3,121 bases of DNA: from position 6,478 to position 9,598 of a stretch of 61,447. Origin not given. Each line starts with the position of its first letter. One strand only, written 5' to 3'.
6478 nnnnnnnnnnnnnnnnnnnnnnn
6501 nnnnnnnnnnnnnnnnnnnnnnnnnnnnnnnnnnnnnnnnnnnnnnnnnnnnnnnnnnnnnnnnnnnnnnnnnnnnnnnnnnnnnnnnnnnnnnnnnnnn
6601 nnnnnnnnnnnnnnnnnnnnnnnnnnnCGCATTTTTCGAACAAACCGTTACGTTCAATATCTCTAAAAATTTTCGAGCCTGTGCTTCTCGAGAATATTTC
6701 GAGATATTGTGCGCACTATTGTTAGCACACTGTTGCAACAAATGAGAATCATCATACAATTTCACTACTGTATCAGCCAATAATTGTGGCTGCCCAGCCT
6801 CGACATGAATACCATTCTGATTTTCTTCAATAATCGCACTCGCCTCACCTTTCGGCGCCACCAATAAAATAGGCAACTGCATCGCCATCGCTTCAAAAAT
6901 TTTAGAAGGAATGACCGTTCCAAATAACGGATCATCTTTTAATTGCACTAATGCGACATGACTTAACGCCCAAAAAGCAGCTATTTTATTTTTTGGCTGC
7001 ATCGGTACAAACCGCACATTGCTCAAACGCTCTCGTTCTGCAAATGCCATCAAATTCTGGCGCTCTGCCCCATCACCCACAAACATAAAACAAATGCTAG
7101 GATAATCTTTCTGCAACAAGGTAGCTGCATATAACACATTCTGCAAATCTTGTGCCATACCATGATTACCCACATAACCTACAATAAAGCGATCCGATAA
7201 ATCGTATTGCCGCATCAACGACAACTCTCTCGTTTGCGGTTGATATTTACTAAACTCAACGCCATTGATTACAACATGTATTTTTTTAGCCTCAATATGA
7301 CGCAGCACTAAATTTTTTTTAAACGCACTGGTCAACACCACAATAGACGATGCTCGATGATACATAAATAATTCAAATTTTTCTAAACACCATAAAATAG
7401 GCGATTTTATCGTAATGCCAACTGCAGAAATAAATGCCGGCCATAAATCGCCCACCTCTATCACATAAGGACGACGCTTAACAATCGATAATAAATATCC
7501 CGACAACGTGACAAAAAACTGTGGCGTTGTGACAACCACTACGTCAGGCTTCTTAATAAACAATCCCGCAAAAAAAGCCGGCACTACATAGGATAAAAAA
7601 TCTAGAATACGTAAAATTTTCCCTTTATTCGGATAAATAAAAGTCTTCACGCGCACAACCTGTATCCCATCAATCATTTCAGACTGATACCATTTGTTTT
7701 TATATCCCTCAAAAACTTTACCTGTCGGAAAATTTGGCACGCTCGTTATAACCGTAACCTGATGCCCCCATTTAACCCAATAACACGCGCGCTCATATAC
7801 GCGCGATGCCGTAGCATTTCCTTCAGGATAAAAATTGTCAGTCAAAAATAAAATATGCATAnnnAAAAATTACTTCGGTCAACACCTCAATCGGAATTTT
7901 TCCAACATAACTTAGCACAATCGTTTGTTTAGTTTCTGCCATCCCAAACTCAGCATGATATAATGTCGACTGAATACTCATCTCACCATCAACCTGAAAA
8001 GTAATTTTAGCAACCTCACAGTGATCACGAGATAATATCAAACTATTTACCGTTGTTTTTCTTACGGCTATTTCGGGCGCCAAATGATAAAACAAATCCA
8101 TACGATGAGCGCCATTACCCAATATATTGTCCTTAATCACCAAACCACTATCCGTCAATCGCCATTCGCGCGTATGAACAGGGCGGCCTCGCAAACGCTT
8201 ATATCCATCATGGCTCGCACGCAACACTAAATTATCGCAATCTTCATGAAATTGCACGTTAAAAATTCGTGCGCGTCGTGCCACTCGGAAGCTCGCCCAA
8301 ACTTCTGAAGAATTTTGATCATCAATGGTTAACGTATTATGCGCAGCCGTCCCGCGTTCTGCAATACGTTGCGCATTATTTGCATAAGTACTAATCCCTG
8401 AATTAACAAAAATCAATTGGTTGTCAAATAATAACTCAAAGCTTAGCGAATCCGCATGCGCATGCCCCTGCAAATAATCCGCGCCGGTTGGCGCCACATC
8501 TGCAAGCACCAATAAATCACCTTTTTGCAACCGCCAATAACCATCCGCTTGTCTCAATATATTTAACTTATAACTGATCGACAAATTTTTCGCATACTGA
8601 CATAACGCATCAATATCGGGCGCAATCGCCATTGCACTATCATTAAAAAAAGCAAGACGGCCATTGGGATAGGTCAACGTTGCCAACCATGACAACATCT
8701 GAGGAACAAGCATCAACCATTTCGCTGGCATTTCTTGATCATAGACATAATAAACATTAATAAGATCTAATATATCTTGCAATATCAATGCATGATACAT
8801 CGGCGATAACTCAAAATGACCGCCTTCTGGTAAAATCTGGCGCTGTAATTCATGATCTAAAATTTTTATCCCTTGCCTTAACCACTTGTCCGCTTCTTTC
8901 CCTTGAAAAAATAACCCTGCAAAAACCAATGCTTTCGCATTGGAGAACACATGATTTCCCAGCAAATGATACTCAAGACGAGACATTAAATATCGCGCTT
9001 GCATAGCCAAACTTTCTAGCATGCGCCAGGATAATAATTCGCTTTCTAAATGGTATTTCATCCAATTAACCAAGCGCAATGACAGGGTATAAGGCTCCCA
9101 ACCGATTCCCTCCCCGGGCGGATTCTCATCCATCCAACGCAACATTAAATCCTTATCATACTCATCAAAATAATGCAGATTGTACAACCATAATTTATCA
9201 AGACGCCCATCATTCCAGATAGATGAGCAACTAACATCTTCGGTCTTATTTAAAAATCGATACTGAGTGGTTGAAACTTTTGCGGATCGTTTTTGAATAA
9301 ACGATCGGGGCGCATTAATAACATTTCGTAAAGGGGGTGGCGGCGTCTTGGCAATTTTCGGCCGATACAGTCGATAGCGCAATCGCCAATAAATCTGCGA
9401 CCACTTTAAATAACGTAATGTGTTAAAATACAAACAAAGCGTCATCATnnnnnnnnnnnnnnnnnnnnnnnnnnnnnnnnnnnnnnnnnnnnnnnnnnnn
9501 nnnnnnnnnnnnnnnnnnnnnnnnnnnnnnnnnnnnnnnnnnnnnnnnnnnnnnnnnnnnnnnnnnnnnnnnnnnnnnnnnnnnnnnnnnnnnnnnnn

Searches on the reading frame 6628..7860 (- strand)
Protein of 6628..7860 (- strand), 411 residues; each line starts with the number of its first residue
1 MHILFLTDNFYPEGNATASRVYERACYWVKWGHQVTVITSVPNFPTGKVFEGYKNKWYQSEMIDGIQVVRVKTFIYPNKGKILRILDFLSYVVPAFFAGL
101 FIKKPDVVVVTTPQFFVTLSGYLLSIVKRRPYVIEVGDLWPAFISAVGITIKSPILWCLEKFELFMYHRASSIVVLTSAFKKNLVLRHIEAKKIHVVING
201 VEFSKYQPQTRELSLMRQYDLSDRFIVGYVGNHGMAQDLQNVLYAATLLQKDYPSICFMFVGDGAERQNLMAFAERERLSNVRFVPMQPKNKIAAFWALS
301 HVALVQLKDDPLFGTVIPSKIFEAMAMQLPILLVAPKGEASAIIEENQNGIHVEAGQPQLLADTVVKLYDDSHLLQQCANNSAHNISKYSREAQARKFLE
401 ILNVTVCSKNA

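Call 53: find_encoding_contigs(protein=window:6628-7860:-, flank=3500, max_places=10)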
Protein window:6628-7860:- (411 aa): 15 contigs read that carry it; 7 places shown.
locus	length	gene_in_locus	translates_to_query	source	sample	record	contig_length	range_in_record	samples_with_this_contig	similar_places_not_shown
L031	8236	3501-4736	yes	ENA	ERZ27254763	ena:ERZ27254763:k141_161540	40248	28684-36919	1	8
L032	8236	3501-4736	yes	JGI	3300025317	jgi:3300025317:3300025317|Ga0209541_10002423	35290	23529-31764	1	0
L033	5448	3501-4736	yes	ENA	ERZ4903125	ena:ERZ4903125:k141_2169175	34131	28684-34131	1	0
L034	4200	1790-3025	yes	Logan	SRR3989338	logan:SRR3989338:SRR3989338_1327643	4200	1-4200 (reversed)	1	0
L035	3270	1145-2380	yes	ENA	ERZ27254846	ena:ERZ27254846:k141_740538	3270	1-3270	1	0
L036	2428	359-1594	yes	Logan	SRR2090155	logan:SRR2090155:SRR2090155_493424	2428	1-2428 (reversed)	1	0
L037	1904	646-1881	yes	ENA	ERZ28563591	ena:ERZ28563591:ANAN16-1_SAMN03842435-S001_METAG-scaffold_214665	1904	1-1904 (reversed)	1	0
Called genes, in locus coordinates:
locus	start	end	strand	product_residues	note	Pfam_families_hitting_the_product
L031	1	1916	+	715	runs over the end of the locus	PF08240:ADH_N (faint), PF00107:ADH_zinc_N, PF01408:GFO_IDH_MocA, PF02894:GFO_IDH_MocA_C (weak), PF22725:GFO_IDH_MocA_C3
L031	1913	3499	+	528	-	PF16889:Hepar_II_III_N, PF07940:Hepar_II_III_C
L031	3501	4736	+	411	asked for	PF13439:Glyco_transf_4, PF13579:Glyco_trans_4_4, PF00534:Glycos_transf_1, PF13692:Glyco_trans_1_4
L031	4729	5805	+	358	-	PF00953:Glycos_transf_4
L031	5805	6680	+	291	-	PF00483:NTP_transferase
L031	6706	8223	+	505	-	-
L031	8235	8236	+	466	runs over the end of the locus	PF03721:UDPG_MGDP_dh_N, PF00984:UDPG_MGDP_dh, PF03720:UDPG_MGDP_dh_C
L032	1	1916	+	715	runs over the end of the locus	PF08240:ADH_N (faint), PF00107:ADH_zinc_N, PF01408:GFO_IDH_MocA, PF02894:GFO_IDH_MocA_C (weak), PF22725:GFO_IDH_MocA_C3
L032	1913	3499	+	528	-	PF16889:Hepar_II_III_N, PF07940:Hepar_II_III_C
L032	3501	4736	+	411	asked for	PF13439:Glyco_transf_4, PF13579:Glyco_trans_4_4, PF00534:Glycos_transf_1, PF13692:Glyco_trans_1_4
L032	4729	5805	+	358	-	PF00953:Glycos_transf_4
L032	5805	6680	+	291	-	PF00483:NTP_transferase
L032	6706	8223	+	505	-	-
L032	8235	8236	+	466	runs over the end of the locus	PF03721:UDPG_MGDP_dh_N, PF00984:UDPG_MGDP_dh, PF03720:UDPG_MGDP_dh_C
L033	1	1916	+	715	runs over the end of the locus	PF08240:ADH_N (faint), PF00107:ADH_zinc_N, PF01408:GFO_IDH_MocA, PF02894:GFO_IDH_MocA_C (weak), PF22725:GFO_IDH_MocA_C3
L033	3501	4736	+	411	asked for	PF13439:Glyco_transf_4, PF13579:Glyco_trans_4_4, PF00534:Glycos_transf_1, PF13692:Glyco_trans_1_4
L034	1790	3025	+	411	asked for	PF13439:Glyco_transf_4, PF13579:Glyco_trans_4_4, PF00534:Glycos_transf_1, PF13692:Glyco_trans_1_4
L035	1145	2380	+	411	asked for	PF13439:Glyco_transf_4, PF13579:Glyco_trans_4_4, PF00534:Glycos_transf_1, PF13692:Glyco_trans_1_4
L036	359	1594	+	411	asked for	PF13439:Glyco_transf_4, PF13579:Glyco_trans_4_4, PF00534:Glycos_transf_1, PF13692:Glyco_trans_1_4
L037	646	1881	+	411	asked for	PF13439:Glyco_transf_4, PF13579:Glyco_trans_4_4, PF00534:Glycos_transf_1, PF13692:Glyco_trans_1_4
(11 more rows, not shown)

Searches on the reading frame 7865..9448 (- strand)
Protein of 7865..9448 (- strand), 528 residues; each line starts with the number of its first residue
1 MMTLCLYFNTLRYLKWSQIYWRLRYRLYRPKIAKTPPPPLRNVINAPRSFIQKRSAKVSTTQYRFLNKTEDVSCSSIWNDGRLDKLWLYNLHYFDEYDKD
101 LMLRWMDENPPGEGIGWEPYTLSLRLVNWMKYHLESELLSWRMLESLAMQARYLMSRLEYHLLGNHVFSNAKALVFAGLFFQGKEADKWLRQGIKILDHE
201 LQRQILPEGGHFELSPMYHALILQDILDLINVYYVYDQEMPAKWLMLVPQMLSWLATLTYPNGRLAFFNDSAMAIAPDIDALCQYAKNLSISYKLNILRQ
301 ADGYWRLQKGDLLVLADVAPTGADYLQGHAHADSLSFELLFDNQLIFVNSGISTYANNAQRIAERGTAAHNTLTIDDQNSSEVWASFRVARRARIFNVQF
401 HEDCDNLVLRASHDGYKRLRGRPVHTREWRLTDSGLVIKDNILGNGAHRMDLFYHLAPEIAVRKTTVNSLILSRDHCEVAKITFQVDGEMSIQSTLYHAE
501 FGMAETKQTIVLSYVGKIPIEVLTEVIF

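Call 27: find_encoding_contigs(protein=window:7865-9448:-, flank=2000, max_places=10)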
Protein window:7865-9448:- (528 aa): no gene with exactly this product is on record in the collection.

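Call 42: search_protein_families(library=pfam, proteins=[window:7865-9448:-])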
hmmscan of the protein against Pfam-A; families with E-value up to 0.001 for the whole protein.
window:7865-9448:- (528 aa): 2 families
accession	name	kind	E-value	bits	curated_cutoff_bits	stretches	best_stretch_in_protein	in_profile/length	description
PF07940.18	Hepar_II_III_C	-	1.7e-51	175.4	24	1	303-515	13-226/237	Heparinase II/III-like, C-terminal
PF16889.11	Hepar_II_III_N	-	6.8e-25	88.6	22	1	105-273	133-315/340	Heparinase II/III N-terminus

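Call 43: search_solved_structures(query=window:7865-9448:-, show_alignments=2)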
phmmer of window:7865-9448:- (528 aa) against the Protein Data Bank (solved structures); distinct sequences matched with E-value up to 0.001: 4.
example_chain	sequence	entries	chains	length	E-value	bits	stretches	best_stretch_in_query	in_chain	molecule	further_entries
5jmd_A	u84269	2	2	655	1.8e-18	69.7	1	159-273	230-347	Heparinase III protein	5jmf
4mmi_A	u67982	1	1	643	1.1e-14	57.3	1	143-379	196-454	Heparinase III protein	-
4mmh_A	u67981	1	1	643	1.1e-14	57.3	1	143-379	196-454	Heparinase III protein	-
4fnv_A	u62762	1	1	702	1.1e-13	53.9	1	136-262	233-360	Heparinase III protein, heparitin sulfate lyase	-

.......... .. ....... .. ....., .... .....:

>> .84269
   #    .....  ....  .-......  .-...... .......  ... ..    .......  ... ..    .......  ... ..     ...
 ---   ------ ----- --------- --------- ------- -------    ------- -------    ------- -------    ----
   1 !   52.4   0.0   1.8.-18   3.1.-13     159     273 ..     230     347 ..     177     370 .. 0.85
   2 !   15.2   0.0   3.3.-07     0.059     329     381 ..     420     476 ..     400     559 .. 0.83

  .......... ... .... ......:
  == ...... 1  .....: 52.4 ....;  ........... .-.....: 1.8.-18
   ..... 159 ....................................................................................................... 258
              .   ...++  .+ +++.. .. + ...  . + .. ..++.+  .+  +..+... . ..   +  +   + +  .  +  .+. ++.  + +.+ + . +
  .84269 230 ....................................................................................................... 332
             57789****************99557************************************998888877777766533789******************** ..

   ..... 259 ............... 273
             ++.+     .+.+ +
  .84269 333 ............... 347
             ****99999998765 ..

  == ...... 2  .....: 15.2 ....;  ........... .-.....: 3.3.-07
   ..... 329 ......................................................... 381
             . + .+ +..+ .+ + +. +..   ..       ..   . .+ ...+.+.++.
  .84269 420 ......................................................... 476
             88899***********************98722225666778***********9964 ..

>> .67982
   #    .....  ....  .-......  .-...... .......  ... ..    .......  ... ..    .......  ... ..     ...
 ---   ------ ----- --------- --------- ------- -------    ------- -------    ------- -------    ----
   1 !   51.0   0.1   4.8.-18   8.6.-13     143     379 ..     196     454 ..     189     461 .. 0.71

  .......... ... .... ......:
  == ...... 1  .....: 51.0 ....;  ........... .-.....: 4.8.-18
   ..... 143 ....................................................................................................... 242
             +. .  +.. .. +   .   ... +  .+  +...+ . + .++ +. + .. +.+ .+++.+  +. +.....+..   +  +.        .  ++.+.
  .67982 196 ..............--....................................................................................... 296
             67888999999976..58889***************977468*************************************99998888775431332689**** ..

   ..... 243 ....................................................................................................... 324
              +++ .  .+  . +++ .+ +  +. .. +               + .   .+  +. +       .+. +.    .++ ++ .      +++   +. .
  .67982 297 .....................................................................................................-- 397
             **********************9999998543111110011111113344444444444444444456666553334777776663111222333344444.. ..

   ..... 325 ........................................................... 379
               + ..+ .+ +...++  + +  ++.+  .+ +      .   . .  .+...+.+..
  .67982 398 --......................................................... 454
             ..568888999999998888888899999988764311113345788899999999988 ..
